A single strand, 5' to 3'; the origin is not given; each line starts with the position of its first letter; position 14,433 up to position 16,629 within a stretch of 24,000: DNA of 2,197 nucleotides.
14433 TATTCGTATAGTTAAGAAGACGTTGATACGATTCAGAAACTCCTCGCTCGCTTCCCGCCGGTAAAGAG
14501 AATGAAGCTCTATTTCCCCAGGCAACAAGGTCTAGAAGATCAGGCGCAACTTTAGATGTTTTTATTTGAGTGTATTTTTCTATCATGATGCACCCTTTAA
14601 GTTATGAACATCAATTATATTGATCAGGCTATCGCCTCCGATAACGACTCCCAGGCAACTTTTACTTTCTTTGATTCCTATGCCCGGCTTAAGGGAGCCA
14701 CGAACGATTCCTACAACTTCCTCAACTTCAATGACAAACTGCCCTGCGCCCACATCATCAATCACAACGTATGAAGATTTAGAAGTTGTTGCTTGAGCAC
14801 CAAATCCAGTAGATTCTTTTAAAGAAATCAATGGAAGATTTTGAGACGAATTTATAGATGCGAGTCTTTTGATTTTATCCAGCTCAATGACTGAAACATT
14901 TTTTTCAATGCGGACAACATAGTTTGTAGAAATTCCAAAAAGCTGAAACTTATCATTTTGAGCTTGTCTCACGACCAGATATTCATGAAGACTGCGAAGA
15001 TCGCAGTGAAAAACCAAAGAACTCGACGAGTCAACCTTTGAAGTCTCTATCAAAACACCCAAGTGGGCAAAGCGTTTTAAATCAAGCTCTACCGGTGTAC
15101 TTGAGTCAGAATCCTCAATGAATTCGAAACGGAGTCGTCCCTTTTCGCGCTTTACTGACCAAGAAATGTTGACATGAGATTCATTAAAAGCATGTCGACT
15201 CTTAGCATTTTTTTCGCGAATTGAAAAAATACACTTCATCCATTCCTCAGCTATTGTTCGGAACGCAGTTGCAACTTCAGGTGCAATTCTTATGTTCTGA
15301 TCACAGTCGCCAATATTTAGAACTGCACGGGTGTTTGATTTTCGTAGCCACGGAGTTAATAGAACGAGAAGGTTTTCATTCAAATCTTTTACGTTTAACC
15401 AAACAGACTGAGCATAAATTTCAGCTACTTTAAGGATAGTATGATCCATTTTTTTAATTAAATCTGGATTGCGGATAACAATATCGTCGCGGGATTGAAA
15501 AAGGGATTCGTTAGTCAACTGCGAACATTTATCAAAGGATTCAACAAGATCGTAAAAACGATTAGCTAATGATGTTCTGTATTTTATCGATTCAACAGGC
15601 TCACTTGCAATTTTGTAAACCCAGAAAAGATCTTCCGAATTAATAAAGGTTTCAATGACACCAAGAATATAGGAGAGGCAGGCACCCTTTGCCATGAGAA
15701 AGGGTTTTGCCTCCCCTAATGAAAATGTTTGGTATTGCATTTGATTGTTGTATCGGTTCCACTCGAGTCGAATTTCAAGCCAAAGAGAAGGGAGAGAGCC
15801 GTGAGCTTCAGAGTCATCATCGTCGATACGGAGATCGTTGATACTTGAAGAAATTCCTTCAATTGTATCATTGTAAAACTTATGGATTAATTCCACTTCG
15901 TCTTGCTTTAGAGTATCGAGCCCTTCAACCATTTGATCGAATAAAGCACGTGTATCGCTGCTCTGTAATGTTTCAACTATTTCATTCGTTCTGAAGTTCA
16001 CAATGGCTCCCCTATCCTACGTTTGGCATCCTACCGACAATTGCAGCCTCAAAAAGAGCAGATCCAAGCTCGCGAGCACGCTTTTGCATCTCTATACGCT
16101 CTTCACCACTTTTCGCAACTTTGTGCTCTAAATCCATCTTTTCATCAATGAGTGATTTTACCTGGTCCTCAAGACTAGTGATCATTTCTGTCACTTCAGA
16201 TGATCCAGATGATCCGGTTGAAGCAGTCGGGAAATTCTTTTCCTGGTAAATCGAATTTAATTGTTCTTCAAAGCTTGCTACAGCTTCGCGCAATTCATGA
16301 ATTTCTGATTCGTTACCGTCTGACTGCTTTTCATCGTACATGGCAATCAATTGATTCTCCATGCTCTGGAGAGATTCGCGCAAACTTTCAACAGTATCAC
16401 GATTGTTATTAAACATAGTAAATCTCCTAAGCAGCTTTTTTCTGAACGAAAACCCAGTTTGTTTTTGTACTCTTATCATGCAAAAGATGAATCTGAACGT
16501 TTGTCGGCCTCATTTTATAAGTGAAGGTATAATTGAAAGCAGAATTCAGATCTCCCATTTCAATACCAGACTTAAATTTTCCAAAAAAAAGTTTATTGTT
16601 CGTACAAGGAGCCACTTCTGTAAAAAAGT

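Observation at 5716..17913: PYP photoreceptor and its chromophore biosynthesis genes embedded in a dedicated Che operon: candidate PYP-driven photosensory or phototaxis pathway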

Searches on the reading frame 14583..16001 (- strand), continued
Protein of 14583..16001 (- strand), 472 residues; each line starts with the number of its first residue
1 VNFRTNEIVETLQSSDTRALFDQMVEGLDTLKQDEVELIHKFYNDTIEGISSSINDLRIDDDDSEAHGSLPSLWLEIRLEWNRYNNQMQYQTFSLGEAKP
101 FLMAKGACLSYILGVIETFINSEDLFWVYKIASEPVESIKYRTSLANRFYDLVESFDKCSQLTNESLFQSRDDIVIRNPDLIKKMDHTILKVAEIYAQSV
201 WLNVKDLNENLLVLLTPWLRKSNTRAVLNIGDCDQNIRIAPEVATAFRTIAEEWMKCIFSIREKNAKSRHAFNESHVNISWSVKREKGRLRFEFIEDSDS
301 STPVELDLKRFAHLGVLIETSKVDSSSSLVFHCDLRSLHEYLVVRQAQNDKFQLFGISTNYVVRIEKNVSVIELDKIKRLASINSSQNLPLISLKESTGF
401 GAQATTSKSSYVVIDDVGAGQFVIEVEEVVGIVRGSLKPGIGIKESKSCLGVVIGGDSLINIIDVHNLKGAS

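Call 77: fold_search(model_id=the predicted structure, library=pdb)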
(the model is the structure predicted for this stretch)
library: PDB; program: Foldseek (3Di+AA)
matches with E <= 10: 758; with E <= 0.001: 216
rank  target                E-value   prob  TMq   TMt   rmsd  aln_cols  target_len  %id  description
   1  6s1k_A                4.6e-17  1.00  0.40  0.48   8.3       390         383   14  E. coli Core Signaling Unit, carrying QQQQ receptor mutation (released 2020-01-22)
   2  1b3q_A                2.6e-16  1.00  0.37  0.45   9.8       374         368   12  CRYSTAL STRUCTURE OF CHEA-289, A SIGNAL TRANSDUCING HISTIDINE KINASE (released 1999-12-15)
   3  8c5v_A                1.4e-15  1.00  0.41  0.48   8.4       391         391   14  Chemotaxis core signalling unit from E protein lysed E. coli cells (released 2023-09-13)
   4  3ja6_C                1.6e-15  1.00  0.41  0.49   8.0       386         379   13  Cryo-electron Tomography and All-atom Molecular Dynamics Simulations Reveal a Novel Kinase Conformational Switch in Ba (released 2015-12-09)
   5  1b3q_B                2.8e-14  1.00  0.32  0.38  11.4       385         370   13  CRYSTAL STRUCTURE OF CHEA-289, A SIGNAL TRANSDUCING HISTIDINE KINASE (released 1999-12-15)
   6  2ch4_B                1.2e-13  1.00  0.33  0.47   8.5       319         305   13  Complex between Bacterial Chemotaxis histidine kinase CheA domains P4 and P5 and receptor-adaptor protein CheW (released 2006-04-18)
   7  2ch4_A                1.8e-13  1.00  0.25  0.37  13.8       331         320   12  Complex between Bacterial Chemotaxis histidine kinase CheA domains P4 and P5 and receptor-adaptor protein CheW (released 2006-04-18)
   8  3ur1_A                8.0e-12  1.00  0.30  0.45   7.9       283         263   16  The structure of a ternary complex between CheA domains P4 and P5 with CheW and with a truncated fragment of TM14, a c (released 2012-03-07)
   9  4jpb_A                5.4e-08  1.00  0.25  0.83   2.3       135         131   18  The structure of a ternary complex between CheA domains P4 and P5 with CheW and with an unzipped fragment of TM14, a c (released 2013-08-28)
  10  6s1k_C                4.4e-07  1.00  0.25  0.74   2.9       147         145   14  E. coli Core Signaling Unit, carrying QQQQ receptor mutation (released 2020-01-22)
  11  4xiv_A                1.6e-06  1.00  0.26  0.45   7.7       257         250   10  Kinase and Dimerization (P3P4) of the Thermotoga maritima CheA kinase (released 2015-11-04)
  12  2qdl_B                2.3e-06  1.00  0.25  0.74   2.5       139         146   19  Crystal structure of scaffolding protein TtCheW from Thermoanaerobacter tengcongensis (released 2007-09-04)
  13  9jfj_A                2.8e-06  1.00  0.22  0.41  19.1       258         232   11  Crystal structure of the cytoplasmic domain of ZraS in ADP-bound form (released 2025-03-26)
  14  9eut_A                3.2e-06  1.00  0.18  0.12  21.5       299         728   10  Cryo-EM structure of the full-length Pseudomonas aeruginosa bacteriophytochrome in its Pr state (released 2024-09-04)
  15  3a0z_A                3.4e-06  1.00  0.20  0.55   6.1       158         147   13  Catalytic domain of histidine kinase ThkA (TM1359) (nucleotide free form 4: isopropanol, orthorombic) (released 2009-10-20)
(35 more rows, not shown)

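Call 99: search_protein_families(library=pfam, proteins=[L015:4537-6285:+, L012:901-3273:+, L015:4274-4540:+], max_evalue=0.001)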
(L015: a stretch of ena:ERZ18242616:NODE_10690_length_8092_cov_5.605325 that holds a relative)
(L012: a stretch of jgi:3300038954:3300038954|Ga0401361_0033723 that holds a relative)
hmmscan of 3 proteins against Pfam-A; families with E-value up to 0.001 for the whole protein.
L015:4537-6285:+ (582 aa): 2 families
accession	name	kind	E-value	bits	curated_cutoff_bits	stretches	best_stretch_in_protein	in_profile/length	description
PF00015.26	MCPsignal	-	2.4e-28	99.6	34.6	2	102-234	15-147/172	Methyl-accepting chemotaxis protein (MCP) signalling domain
PF07889.17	DUF1664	-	0.00027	21.4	34.6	0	463-532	51-120/124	Protein of unknown function (DUF1664)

L012:901-3273:+ (790 aa): 4 families
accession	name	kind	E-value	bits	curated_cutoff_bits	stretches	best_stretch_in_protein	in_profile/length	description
PF00015.26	MCPsignal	-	9.1e-31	107.4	34.6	1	582-746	2-163/172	Methyl-accepting chemotaxis protein (MCP) signalling domain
PF13185.12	GAF_2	-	1.7e-18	67.6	28.6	2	23-161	4-133/136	GAF domain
PF01590.32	GAF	-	1.3e-13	52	22.4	2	195-313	2-120/133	GAF domain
PF13492.12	GAF_3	-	1.9e-06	28.8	27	1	196-301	3-102/129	GAF domain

L015:4274-4540:+ (88 aa): 0 families

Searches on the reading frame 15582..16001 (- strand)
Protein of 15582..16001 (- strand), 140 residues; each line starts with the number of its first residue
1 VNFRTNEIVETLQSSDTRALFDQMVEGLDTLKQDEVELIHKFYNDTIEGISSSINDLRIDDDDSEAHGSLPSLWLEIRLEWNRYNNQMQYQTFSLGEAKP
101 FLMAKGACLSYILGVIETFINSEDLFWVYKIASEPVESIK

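Call 54: find_related_loci(query=A3, collection=metagenome_contigs, flank=8000)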
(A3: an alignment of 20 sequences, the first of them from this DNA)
Query A3 (140 aa) in metagenome_contigs; peptide patterns used: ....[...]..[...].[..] (x = any residue, [..] = any of these).
49 stretches matched a pattern; 19 encode a relative of the query (tblastn E <= 1e-3); 19 distinct loci.
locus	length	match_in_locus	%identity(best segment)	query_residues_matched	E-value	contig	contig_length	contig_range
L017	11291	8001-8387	43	7-135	1e-33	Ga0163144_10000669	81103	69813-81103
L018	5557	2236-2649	41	1-138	2e-32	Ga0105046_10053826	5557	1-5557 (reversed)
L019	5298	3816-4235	40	1-140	1e-31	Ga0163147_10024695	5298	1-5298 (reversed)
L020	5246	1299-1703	42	1-135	1e-31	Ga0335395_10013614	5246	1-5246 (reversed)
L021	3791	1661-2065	42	1-135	1e-31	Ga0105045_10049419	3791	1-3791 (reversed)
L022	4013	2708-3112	41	1-135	1e-31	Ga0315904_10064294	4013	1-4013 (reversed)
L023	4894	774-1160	41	7-135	4e-31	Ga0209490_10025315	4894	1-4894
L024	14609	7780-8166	41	7-135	4e-31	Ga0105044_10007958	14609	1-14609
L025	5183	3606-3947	40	23-136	2e-29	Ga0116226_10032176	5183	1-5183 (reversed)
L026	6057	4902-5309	38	8-139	9e-30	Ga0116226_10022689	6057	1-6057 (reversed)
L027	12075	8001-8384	40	8-135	1e-28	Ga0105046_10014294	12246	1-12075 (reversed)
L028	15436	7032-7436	36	1-135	3e-25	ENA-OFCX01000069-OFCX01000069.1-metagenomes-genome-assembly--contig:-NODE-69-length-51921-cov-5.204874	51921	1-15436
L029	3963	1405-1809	36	1-135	6e-25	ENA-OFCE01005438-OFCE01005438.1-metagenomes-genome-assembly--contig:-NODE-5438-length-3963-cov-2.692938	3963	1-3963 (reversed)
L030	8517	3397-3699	41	39-139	1e-24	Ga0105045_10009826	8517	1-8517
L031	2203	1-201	54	74-140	4e-22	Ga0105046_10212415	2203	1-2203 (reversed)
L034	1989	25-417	27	5-137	3e-17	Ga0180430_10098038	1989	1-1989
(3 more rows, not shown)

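Call 61: find_homologous_proteins(query=A3, max_evalue=0.001)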
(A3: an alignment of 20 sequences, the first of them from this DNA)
Query A3 (20 sequences) (140 aa, profile of the alignment): 79 proteins with E <= 0.001 among 3488 candidates.
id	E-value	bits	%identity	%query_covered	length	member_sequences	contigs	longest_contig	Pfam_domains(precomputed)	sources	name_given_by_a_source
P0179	1.3e-40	157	24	81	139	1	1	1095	-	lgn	-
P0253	5.2e-39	151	28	79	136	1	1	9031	-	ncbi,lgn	ncbi:MAG: hypothetical protein AAFZ65_01425 [Planctomycetota bacterium]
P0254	1.1e-38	150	26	86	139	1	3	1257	-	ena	-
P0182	1.4e-38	150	27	69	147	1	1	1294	-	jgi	jgi:hypothetical protein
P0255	9.4e-38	147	24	81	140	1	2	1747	-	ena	-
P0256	6.1e-35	138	37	46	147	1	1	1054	-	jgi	jgi:hypothetical protein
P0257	1.4e-34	137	29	67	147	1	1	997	-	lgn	-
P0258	1.6e-34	137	39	44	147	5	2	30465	-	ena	-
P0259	2.4e-34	136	34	77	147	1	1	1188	-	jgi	-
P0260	4.3e-34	136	34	80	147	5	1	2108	-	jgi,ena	-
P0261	4.9e-34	135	40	56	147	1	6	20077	-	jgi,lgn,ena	jgi:hypothetical protein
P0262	5.8e-34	135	34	77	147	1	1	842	-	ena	-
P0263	6.3e-34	135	33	77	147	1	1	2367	-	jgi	-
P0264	9.3e-34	134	30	80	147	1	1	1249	-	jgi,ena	jgi:hypothetical protein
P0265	1.2e-33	134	39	44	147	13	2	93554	-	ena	-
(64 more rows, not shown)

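Call 89: search_solved_structures(query=A3, max_evalue=10)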
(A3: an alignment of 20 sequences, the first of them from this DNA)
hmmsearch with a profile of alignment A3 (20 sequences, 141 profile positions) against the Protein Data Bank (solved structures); distinct sequences matched with E-value up to 10: 4.
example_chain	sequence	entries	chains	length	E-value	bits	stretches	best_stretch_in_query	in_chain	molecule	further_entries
6xxv_C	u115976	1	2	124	0.25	14.7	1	8-68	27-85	S2_1.2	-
5tsc_A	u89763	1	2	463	0.29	14.4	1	62-103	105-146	Uncharacterized protein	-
5tc1_M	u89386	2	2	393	1.1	12.6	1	29-82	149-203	Maturation protein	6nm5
8fjg_A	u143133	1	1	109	1.9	11.8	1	14-61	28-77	H12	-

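Call 90: search_protein_families(library=pfam, alignment_id=A3, max_evalue=1)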
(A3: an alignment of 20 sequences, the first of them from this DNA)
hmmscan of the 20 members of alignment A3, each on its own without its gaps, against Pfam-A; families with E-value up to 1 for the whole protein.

A. member 1, seq(140 aa): 0 families

B. families by the number of members that match (of 20 scanned): 14 families
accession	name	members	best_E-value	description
PF20171.3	OpcA_G6PD_C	2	0.0048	Glucose-6-phosphate dehydrogenase subunit C-terminal domain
PF11553.14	DUF3231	1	0.0051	Protein of unknown function (DUF3231)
PF04220.17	YihI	1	0.026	Der GTPase activator (YihI)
PF20449.3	DUF6706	1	0.047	Family of unknown function (DUF6706)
PF14730.11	DUF4468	1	0.067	Domain of unknown function (DUF4468) with TBP-like fold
PF21256.2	TetR_C_5-like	1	0.071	Tetracyclin repressor-like, C-terminal domain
PF16725.10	Nucleolin_bd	1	0.086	Nucleolin binding domain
PF24336.1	DUF7504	1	0.094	Family of unknown function (DUF7504)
PF08825.15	E2_bind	1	0.1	E2 binding domain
PF19522.4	DUF6052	1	0.12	Family of unknown function (DUF6052)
PF24465.1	Tri-helical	1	0.17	Tri-helical domain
PF03127.19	GAT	1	0.19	GAT domain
PF19382.4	DUF5957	1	0.22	Family of unknown function (DUF5957)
PF22638.1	FlgK_D1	1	0.4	Flagellar hook-associated protein FlgK helical domain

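Call 99: search_protein_families(library=pfam, proteins=[L034:560-1987:+], max_evalue=0.001)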
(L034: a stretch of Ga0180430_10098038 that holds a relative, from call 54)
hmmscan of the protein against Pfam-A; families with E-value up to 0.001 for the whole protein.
L034:560-1987:+ (476 aa): 1 family
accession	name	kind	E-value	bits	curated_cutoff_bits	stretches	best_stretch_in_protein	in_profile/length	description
PF00015.26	MCPsignal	-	1.2e-23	84.3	34.6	1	369-472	4-110/172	Methyl-accepting chemotaxis protein (MCP) signalling domain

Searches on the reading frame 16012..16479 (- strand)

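Call 4: search_protein_families(library=pfam, proteins=[window:16012-16479:-], max_evalue=0.01)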
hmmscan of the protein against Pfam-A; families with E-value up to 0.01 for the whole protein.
window:16012-16479:- (155 aa): 5 families
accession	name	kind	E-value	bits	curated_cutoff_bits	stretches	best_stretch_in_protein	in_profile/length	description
PF22944.1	DGKD_4H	-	0.0008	20.2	27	1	61-118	37-93/120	Diacylglycerol kinase delta, helical domain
PF13851.11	GAS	-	0.0012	18.7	32.3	1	24-137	22-131/200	Growth-arrest specific micro-tubule binding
PF05549.16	Allexi_40kDa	-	0.002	18.2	26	1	38-122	58-142/271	Allexivirus 40kDa protein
PF05103.18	DivIVA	-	0.0032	17.9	28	1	79-145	7-72/131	DivIVA protein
PF00992.25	Troponin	-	0.0063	17.2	26.2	1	90-140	43-93/134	Troponin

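Call 6: search_protein_families(library=ncbifam, proteins=[window:16012-16479:-], max_evalue=0.01)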
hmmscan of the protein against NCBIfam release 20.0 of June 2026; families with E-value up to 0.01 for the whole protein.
window:16012-16479:- (155 aa): 9 families
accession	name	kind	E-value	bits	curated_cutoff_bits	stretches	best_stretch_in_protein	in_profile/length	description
NF041035.1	Rad50_Halo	equivalog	0.00054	18.4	1000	1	21-139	244-355/883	DNA double-strand break repair ATPase Rad50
TIGR02169.1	SMC_prok_A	equivalog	0.0006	17.6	729.4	1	25-136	735-844/1165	chromosome segregation protein SMC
TIGR04523.1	Mplasa_alph_rch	subfamily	0.0015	16.6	270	1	24-131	92-199/745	helix-rich protein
NF045622.1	Npun_F5560_fam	hypoth_equivalog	0.0024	17.9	125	0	21-79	40-96/156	Npun_F5560 family protein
NF006542.0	PRK09039.1-1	equivalog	0.0031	16.5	388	1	28-145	81-190/627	peptidoglycan -binding protein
TIGR04527.1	mycoplas_twoTM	subfamily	0.0038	16.9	125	1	23-116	84-168/248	MG_279/MG_280 family protein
NF002572.0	PRK02224.1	equivalog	0.004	15.5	1087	1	8-134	231-350/888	DNA double-strand break repair ATPase Rad50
NF045780.1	TrlF_fam_ATP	equivalog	0.0047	15.7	350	1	7-139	501-630/944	TrlF family AAA-like ATPase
TIGR02168.1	SMC_prok_B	equivalog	0.0053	14.5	567.35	1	22-144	827-949/1181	chromosome segregation protein SMC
